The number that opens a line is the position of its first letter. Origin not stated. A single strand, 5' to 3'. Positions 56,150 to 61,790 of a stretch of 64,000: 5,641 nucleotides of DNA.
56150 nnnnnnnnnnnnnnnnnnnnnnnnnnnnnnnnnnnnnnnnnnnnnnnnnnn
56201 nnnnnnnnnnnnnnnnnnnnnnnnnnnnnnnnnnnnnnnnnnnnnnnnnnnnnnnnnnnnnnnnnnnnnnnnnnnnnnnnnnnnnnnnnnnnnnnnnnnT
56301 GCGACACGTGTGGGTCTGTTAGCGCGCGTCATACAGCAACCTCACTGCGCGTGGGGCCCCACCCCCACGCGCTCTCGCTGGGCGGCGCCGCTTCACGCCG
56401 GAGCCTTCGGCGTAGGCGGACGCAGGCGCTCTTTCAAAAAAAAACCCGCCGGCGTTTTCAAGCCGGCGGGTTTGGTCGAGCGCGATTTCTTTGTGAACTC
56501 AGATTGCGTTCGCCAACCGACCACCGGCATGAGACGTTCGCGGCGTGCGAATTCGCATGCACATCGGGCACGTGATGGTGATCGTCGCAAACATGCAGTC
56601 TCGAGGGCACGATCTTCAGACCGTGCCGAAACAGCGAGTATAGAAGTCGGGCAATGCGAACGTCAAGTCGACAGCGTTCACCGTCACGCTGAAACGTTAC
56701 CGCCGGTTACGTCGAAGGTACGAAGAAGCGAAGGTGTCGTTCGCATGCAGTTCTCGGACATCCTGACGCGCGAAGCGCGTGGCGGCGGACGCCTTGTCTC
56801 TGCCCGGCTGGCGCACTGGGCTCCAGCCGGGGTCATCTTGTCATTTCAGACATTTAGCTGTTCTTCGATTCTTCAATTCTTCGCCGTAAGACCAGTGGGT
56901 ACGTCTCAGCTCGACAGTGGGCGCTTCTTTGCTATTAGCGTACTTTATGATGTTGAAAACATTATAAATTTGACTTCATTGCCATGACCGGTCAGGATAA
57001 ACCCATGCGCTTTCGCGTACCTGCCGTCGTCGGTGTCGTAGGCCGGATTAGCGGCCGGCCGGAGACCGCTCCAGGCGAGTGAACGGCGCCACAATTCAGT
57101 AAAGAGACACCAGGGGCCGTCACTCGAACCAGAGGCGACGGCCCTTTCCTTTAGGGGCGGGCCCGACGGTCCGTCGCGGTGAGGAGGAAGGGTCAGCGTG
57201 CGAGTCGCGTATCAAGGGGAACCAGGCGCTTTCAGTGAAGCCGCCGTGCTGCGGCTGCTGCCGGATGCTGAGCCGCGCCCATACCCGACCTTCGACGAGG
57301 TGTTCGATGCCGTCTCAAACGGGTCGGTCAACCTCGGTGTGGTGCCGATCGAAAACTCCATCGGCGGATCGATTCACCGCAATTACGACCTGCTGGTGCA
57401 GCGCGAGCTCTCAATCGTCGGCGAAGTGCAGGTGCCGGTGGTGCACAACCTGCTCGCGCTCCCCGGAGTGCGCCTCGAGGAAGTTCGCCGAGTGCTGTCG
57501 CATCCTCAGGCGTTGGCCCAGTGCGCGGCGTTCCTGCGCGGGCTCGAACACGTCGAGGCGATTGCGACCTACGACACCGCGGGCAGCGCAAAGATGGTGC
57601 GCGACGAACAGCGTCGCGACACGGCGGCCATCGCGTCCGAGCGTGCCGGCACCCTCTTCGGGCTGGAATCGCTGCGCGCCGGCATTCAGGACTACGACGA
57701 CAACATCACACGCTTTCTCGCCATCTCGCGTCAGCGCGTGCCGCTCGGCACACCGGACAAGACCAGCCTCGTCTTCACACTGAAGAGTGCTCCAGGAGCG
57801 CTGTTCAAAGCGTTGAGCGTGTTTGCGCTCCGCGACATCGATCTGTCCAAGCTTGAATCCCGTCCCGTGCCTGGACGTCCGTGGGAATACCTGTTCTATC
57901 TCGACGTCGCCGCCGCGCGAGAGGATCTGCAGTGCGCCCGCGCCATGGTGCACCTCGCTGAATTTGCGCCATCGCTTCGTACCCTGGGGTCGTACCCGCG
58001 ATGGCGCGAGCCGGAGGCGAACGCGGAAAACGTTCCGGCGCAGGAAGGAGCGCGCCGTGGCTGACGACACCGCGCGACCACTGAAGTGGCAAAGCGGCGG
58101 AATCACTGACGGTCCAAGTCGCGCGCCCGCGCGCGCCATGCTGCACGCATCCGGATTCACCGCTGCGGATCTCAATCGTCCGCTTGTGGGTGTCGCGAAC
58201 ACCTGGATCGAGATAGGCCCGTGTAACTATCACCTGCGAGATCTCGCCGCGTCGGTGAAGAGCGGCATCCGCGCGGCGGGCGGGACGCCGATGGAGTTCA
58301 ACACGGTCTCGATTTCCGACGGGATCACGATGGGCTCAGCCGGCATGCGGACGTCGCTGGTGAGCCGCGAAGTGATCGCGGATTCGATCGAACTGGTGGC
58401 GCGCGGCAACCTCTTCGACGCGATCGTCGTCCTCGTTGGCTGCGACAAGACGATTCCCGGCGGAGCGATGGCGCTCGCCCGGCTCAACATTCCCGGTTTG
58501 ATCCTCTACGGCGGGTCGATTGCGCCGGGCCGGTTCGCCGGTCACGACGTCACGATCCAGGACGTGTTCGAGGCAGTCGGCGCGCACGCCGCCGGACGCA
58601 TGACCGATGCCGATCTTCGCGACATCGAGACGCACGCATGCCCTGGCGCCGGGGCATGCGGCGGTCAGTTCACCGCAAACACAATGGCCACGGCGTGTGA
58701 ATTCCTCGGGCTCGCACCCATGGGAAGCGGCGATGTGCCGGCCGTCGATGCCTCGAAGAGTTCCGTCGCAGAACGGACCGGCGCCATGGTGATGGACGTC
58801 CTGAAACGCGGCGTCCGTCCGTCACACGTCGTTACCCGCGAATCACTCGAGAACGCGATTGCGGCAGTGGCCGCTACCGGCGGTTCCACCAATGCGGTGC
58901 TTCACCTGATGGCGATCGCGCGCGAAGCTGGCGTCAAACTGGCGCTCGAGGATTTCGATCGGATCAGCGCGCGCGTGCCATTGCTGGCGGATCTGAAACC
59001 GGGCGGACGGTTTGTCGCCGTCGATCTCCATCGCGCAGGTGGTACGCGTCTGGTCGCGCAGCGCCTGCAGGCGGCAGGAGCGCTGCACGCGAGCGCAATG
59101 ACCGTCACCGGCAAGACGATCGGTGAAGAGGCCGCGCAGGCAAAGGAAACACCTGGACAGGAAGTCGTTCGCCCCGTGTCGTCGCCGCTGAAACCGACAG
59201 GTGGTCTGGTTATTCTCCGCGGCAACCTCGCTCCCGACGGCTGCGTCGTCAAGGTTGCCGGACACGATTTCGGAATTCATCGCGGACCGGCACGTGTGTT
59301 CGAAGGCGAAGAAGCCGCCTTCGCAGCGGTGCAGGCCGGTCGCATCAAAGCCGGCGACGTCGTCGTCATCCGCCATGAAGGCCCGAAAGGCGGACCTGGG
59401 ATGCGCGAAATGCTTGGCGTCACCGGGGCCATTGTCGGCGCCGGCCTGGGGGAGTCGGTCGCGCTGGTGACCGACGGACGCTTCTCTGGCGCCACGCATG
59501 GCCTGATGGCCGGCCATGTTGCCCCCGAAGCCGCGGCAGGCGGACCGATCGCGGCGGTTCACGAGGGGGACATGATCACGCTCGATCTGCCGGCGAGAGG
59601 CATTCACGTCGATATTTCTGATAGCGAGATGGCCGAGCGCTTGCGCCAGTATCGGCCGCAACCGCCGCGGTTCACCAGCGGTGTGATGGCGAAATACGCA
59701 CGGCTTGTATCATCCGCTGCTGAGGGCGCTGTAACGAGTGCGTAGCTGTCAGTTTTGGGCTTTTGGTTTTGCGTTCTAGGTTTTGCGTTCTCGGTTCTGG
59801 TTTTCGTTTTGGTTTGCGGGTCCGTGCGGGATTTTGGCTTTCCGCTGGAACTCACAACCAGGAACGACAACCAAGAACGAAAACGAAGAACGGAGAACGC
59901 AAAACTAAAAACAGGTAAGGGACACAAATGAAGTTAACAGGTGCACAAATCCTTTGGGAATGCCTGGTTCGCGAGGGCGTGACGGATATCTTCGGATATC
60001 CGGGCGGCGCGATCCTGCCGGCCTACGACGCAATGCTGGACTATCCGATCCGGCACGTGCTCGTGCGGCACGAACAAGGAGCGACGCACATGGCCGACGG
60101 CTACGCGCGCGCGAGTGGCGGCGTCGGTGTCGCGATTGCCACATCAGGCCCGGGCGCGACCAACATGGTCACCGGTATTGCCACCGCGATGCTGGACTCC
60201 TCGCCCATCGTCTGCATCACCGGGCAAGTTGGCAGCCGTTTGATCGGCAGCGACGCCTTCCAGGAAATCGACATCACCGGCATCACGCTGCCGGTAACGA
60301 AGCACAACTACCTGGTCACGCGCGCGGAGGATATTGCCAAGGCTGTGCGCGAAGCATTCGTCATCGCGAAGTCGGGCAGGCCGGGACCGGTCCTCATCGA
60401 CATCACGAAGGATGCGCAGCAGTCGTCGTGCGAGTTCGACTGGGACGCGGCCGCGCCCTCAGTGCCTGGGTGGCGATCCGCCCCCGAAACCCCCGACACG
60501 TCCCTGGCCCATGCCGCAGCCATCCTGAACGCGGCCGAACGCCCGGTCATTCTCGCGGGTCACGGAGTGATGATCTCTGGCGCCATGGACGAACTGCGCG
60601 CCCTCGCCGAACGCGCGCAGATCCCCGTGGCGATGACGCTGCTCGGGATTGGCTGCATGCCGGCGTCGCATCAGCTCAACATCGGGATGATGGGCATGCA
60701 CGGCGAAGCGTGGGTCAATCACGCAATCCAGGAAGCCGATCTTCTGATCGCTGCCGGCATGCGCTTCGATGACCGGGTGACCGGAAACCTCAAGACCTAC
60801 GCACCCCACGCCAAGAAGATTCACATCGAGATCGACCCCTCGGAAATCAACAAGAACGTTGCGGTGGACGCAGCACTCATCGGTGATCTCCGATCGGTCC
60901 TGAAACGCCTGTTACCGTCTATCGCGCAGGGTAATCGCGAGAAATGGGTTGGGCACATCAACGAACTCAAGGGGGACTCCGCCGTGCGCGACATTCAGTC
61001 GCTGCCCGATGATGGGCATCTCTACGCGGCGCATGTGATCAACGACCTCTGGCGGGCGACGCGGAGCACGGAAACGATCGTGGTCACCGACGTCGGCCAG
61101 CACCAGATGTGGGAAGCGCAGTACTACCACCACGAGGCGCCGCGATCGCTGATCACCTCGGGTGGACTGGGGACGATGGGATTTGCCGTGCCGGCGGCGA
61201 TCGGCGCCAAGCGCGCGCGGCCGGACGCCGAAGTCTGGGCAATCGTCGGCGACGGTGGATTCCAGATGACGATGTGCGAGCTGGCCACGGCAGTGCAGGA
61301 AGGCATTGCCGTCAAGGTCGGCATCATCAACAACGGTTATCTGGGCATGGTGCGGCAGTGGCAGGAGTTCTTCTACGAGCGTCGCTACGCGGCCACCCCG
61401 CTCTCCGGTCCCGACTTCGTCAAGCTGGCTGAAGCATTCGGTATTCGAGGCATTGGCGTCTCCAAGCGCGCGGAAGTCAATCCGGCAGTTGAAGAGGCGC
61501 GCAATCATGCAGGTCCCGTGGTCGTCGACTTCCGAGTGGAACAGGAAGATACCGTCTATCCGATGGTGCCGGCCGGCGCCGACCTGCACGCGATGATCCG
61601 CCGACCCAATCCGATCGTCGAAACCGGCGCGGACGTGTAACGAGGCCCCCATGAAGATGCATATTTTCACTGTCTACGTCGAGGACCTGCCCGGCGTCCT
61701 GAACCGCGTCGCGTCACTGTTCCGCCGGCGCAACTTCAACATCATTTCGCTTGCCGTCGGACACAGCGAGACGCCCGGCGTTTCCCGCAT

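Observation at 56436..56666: Thr/Ile leader peptide and attenuator upstream of hom-thrC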

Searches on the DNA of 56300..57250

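Call 7: search_rna_families(source=window, start=56300, end=57250, threshold=evalue, max_evalue=10)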
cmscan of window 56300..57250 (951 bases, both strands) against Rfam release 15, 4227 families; matches with E-value up to 10: 14.
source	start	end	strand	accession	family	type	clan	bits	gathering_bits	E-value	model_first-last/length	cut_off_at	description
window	56380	56477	+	RF02450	ncr1175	Gene; sRNA;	-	21.8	60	0.24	1-110/110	no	Bacillus sRNA ncr1175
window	56436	56521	-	RF00513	Trp_leader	Cis-reg; leader;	-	20.1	41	0.27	1-100/100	no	Tryptophan operon leader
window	56434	56497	-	RF02074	STnc240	Gene; sRNA;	-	19.7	55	4.7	1-77/77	no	Enterobacterial sRNA STnc240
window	56436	56487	+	RF02628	Hrs1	Gene; sRNA;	-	16.2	56.4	2.9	1-74/74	no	Hfq-regulated sRNA 1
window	56916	56984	-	RF01277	snoU54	Gene; snRNA; snoRNA; CD-box;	CL00008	16.1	35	3.3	1-67/67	no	Small nucleolar RNA U54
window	56436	56472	-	RF00110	RybB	Gene; sRNA;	-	16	40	2.2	32-79/79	no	RybB RNA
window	56397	56467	+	RF03191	mir-1913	Gene; miRNA;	-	15.8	105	6.6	1-80/80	no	mir-1913 microRNA precursor family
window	56385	56473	+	RF02552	RcsR1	Gene; sRNA;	-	15.7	60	2.5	1-96/96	no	RcsR1 sRNA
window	56442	56473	+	RF01678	P37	Gene; sRNA;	-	15.6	50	4.4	24-57/62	no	Pseudomonas sRNA P37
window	56442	56473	-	RF01678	P37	Gene; sRNA;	-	15.1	50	6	24-57/62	no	Pseudomonas sRNA P37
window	56436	56485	-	RF02837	anti-hemB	Gene; sRNA;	-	14.2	49.5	2.2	1-81/81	no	Burkholderia RNA 7 (anti-hemB)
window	56438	56485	-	RF02399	NsiR1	Gene; sRNA;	-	14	39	8.9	1-60/60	no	Nitrogen stress-induced RNA 1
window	56820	56880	-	RF01144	sR17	Gene; snRNA; snoRNA; CD-box;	-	13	36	3.4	1-55/55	no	Small nucleolar RNA sR17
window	56589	56601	-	RF00180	REN-SRE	Cis-reg;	-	12.6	41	4.8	1-37/37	no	Renin stability regulatory element (REN-SRE)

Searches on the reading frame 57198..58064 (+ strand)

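Call 50: search_protein_families(library=ncbifam, proteins=[window:57198-58064:+], max_evalue=1e-10)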
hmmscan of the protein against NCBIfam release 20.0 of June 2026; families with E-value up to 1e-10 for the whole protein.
window:57198-58064:+ (288 aa): 3 families
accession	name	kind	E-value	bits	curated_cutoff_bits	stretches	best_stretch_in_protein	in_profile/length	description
NF008865.0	PRK11898.1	equivalog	7.6e-77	258.2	219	1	1-268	2-278/284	prephenate dehydratase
NF008866.0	PRK11899.1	equivalog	4.7e-76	255.7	359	1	2-269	7-276/283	prephenate dehydratase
NF007910.0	PRK10622.1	equivalog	3.8e-51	174.2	577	1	31-267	138-376/386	bifunctional chorismate mutase/prephenate dehydratase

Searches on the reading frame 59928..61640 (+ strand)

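Call 50: search_protein_families(library=ncbifam, proteins=[window:59928-61640:+], max_evalue=1e-10)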
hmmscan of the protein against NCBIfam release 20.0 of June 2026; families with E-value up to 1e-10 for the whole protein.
window:59928-61640:+ (570 aa): 51 families (the best 25 are shown)
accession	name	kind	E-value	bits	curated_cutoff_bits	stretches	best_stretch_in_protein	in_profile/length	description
TIGR00118.1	acolac_lg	equivalog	5.8e-222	738.1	538.35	1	3-558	1-555/557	biosynthetic-type acetolactate synthase large subunit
NF004710.0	PRK06048.1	equivalog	2e-218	726.4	976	1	2-557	7-557/561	acetolactate synthase large subunit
NF005860.0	PRK07789.1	equivalog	5.4e-207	688.9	881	1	2-552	33-593/615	acetolactate synthase large subunit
NF004919.0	PRK06276.1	equivalog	1.2e-202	674.4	866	1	4-558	2-558/582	acetolactate synthase large subunit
NF005651.0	PRK07418.1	subfamily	2e-198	660.5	942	1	2-561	18-583/617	acetolactate synthase large subunit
NF005228.0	PRK06725.1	equivalog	2e-198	660.2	991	1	2-557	15-565/571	acetolactate synthase large subunit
NF005824.0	PRK07710.1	equivalog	7.2e-196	651.9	976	1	2-557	16-568/573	acetolactate synthase large subunit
NF006524.0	PRK08978.1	equivalog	9.2e-195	648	738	1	4-558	2-545/548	acetolactate synthase 2 catalytic subunit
NF006581.0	PRK09107.1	equivalog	8.1e-184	612.2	974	1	2-557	10-573/595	acetolactate synthase 3 large subunit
NF006016.1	PRK08155.1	equivalog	1.4e-182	608.1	870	1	1-557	1-552/554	acetolactate synthase large subunit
NF006319.0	PRK08527.1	equivalog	2.5e-179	597.4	905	1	1-557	2-558/565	acetolactate synthase large subunit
NF005584.0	PRK07282.1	equivalog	5.5e-174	579.8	970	1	4-557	11-560/566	acetolactate synthase large subunit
NF005409.0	PRK06965.1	equivalog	7.1e-170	566.3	1035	1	3-557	21-581/587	acetolactate synthase 3 catalytic subunit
NF005058.0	PRK06466.1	equivalog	5.6e-166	553.4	951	1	2-556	3-566/574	acetolactate synthase 3 large subunit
NF006525.0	PRK08979.1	equivalog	2.5e-160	534.6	1084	1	2-556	3-564/572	acetolactate synthase 3 large subunit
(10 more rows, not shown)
